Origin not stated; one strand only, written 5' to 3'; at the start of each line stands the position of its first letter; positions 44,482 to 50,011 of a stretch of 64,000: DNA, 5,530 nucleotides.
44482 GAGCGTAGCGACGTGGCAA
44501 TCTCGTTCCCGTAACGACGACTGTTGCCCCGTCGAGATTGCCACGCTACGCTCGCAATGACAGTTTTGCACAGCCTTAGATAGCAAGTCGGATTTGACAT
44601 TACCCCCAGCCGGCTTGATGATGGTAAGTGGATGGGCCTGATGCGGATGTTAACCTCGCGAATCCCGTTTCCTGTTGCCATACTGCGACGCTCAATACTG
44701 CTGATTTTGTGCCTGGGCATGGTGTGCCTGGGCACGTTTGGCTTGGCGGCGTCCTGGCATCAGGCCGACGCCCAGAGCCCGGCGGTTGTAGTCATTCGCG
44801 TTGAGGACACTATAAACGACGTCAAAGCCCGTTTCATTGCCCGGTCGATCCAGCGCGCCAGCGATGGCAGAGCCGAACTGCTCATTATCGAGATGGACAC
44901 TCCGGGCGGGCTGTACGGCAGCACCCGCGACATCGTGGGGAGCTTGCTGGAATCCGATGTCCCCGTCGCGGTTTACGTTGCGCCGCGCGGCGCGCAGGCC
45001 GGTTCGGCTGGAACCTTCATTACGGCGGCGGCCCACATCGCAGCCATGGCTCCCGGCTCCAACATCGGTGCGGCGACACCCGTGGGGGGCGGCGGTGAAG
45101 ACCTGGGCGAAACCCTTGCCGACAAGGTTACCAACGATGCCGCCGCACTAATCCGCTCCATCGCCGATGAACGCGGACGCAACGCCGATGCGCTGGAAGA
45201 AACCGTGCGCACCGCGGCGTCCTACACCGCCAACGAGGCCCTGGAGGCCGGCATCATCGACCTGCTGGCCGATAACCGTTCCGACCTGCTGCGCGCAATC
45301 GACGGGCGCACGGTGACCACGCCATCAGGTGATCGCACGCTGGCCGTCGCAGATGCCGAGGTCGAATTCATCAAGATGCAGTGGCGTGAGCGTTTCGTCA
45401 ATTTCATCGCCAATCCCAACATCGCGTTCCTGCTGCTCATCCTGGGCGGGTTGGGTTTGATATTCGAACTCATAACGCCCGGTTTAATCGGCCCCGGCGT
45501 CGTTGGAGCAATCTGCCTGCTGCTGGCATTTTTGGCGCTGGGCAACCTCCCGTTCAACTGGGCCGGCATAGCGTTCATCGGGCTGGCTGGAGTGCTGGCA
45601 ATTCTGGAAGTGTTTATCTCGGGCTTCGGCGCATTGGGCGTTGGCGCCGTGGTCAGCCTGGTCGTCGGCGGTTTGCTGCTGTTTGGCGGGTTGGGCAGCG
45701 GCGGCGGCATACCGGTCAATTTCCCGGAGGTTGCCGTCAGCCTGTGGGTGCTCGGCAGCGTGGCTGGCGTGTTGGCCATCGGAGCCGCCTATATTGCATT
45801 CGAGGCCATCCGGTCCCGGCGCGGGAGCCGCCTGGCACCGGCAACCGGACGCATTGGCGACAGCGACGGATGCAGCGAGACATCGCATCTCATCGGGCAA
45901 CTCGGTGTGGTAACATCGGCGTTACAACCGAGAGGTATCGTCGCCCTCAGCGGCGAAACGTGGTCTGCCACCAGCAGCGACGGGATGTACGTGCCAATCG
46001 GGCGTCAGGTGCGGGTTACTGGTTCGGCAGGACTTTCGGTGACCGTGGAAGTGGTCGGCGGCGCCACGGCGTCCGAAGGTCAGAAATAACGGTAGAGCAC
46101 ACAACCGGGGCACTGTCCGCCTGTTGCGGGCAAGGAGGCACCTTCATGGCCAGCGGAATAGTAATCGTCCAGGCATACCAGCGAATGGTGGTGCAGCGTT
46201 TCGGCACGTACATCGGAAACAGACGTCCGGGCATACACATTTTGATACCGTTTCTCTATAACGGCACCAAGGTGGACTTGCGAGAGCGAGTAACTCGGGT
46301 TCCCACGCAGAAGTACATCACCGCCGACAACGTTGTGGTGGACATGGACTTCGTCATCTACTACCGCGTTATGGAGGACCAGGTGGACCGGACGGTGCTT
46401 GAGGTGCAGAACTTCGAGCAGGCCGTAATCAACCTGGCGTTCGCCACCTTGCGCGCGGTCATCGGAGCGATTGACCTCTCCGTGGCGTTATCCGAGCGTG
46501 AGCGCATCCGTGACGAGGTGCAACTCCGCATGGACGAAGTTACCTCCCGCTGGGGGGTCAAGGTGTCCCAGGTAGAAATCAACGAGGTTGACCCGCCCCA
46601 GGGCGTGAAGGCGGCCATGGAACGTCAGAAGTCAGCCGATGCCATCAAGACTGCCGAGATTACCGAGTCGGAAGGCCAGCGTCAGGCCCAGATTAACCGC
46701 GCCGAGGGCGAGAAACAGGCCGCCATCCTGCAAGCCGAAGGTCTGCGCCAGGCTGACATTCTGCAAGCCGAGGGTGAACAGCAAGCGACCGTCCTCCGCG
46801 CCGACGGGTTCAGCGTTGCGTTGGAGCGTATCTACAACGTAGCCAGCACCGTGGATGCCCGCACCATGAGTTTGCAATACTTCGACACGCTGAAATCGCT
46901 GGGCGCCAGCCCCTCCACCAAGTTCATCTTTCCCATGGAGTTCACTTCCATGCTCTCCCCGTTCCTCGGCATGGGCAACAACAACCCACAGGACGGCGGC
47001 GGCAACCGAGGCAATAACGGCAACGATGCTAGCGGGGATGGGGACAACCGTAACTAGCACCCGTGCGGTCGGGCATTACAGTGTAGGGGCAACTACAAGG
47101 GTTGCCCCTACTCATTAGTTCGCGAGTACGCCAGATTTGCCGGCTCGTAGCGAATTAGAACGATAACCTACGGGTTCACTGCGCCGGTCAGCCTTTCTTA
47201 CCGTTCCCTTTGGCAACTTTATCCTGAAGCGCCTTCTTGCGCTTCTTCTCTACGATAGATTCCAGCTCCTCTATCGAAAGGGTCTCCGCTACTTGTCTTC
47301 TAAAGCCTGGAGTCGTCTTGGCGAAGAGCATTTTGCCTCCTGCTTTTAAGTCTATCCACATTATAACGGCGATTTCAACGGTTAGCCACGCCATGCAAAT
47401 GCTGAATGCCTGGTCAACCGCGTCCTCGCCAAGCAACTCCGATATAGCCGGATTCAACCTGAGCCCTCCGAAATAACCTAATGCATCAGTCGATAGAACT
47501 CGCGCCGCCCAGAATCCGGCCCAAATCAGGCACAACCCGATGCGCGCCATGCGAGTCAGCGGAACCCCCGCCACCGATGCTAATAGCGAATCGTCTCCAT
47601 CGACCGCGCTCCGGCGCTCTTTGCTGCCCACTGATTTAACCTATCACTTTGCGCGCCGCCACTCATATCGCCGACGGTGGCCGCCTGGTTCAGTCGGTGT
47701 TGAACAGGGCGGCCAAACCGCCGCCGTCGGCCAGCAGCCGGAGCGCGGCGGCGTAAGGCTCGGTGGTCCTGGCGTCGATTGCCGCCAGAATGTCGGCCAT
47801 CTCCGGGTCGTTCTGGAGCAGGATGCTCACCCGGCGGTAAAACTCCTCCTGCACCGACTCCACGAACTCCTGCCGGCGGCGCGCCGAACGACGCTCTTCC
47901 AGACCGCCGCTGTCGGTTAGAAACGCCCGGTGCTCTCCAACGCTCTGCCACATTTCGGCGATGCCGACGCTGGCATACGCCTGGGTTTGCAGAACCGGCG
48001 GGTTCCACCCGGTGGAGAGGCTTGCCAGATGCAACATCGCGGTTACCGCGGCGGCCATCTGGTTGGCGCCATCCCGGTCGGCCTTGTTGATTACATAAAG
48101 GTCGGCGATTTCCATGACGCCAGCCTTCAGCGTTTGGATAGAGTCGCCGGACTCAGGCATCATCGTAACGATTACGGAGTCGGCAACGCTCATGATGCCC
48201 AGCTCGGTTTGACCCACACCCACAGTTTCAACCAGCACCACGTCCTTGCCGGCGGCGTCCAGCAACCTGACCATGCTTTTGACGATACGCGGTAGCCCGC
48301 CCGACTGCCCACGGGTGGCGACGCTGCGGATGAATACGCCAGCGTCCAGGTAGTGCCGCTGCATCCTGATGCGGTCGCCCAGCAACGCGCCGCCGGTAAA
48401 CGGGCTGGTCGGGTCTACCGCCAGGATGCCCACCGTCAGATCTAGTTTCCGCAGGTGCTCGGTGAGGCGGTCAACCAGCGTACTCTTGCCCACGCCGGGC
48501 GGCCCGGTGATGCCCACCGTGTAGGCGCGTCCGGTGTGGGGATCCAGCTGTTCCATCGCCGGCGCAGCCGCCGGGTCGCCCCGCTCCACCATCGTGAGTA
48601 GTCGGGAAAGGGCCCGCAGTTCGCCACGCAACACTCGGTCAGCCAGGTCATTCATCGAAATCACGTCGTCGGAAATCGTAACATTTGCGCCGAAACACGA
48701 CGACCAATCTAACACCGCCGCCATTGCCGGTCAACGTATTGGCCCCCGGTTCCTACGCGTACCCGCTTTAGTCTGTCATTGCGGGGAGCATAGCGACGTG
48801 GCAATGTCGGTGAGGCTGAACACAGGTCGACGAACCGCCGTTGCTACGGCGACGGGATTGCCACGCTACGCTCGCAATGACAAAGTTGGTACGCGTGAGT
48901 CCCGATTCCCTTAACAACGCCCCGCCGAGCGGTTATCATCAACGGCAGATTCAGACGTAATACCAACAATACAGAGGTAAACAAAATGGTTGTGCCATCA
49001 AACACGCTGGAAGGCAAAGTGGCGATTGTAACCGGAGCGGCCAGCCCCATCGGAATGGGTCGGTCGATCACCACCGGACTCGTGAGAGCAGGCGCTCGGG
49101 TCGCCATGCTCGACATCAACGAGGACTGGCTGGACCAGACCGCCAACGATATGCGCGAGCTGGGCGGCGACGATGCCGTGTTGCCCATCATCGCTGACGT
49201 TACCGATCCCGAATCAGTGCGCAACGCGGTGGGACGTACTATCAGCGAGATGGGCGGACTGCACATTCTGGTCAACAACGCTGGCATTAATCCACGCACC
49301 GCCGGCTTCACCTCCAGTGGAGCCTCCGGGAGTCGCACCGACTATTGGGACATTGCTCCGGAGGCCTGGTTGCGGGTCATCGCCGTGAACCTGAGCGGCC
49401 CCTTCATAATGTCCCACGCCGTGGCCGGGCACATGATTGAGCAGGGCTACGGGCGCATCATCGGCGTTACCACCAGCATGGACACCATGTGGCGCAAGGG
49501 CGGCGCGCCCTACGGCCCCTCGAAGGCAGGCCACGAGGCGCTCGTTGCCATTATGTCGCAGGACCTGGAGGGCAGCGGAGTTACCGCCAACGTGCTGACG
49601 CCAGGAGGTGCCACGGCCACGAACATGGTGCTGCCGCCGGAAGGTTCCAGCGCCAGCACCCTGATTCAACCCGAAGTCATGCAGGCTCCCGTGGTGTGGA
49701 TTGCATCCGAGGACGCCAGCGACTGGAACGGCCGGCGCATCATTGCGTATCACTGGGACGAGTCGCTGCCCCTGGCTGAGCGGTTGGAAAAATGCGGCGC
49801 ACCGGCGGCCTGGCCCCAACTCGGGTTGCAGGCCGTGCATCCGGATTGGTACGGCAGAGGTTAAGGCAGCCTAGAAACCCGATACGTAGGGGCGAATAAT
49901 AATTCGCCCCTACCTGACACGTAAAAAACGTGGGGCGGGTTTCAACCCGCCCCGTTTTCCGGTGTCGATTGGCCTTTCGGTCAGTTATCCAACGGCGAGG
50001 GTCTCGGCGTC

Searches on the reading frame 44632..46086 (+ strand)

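Call 51: search_protein_families(library=pfam, proteins=[window:44632-46086:+], max_evalue=0.0001)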
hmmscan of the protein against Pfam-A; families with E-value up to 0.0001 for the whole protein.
window:44632-46086:+ (485 aa): 3 families
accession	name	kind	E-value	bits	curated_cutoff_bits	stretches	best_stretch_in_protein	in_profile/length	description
PF25145.1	NfeD1b_N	-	8e-21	74.9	40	1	52-185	2-128/189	NfeD1b, N-terminal domain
PF24961.1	NfeD_membrane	-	9.4e-20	71.3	26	1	263-389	1-117/119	NfeD integral membrane domain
PF01957.25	NfeD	-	7.4e-12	45.7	29.1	1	419-473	3-56/57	NfeD-like C-terminal, partner-binding domain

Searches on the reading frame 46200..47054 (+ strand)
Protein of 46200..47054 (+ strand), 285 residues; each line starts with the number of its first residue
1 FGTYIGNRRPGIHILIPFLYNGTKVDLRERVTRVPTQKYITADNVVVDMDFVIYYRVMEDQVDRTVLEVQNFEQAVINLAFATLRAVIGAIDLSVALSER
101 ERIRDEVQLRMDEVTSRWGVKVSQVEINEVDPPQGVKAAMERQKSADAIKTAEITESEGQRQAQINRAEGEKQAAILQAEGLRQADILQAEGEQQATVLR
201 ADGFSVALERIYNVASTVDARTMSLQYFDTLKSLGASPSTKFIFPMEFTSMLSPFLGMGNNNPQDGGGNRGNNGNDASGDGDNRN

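Call 51: search_protein_families(library=pfam, proteins=[window:46200-47054:+], max_evalue=0.0001)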
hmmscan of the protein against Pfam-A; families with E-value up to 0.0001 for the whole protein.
window:46200-47054:+ (285 aa): 1 family
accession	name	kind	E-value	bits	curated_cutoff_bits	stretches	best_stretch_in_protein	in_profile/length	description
PF01145.31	Band_7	-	2e-30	106.6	23.6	1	1-160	14-175/176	SPFH domain / Band 7 family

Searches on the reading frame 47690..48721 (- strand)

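Call 51: search_protein_families(library=pfam, proteins=[window:47690-48721:-], max_evalue=0.0001)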
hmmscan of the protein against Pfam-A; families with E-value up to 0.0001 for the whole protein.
window:47690-48721:- (343 aa): 4 families
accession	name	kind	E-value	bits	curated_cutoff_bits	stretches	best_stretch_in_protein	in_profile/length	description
PF03308.22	MeaB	-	1.1e-89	300.5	23.1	1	38-298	1-268/273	Methylmalonyl Co-A mutase-associated GTPase MeaB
PF02492.25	cobW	-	8.6e-06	25.9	20.7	0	68-228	2-167/180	CobW/HypB/UreG, nucleotide-binding domain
PF03266.21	NTPase_1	-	9.4e-06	26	23.9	1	69-98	2-31/168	NTPase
PF01926.29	MMR_HSR1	-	7.5e-05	23.3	21.9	0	68-89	1-22/113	50S ribosome-binding GTPase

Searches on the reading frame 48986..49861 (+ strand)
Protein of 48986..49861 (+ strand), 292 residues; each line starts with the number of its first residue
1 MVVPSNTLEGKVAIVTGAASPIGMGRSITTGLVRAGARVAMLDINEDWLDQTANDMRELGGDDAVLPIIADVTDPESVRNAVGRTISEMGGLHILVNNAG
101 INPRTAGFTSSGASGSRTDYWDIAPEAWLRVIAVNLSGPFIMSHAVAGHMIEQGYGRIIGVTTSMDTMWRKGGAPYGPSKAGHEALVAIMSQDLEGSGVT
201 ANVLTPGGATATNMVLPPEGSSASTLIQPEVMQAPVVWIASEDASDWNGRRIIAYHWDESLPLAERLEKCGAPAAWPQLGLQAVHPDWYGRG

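Call 51: search_protein_families(library=pfam, proteins=[window:48986-49861:+], max_evalue=0.0001)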
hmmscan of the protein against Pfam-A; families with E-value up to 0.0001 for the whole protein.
window:48986-49861:+ (292 aa): 2 families
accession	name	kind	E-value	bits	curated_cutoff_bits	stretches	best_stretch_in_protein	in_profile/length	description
PF00106.31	adh_short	-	3.4e-39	134.8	26.6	1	11-215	1-187/195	short chain dehydrogenase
PF13561.12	adh_short_C2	-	4e-32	112.1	27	1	17-215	1-181/236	Enoyl-(Acyl carrier protein) reductase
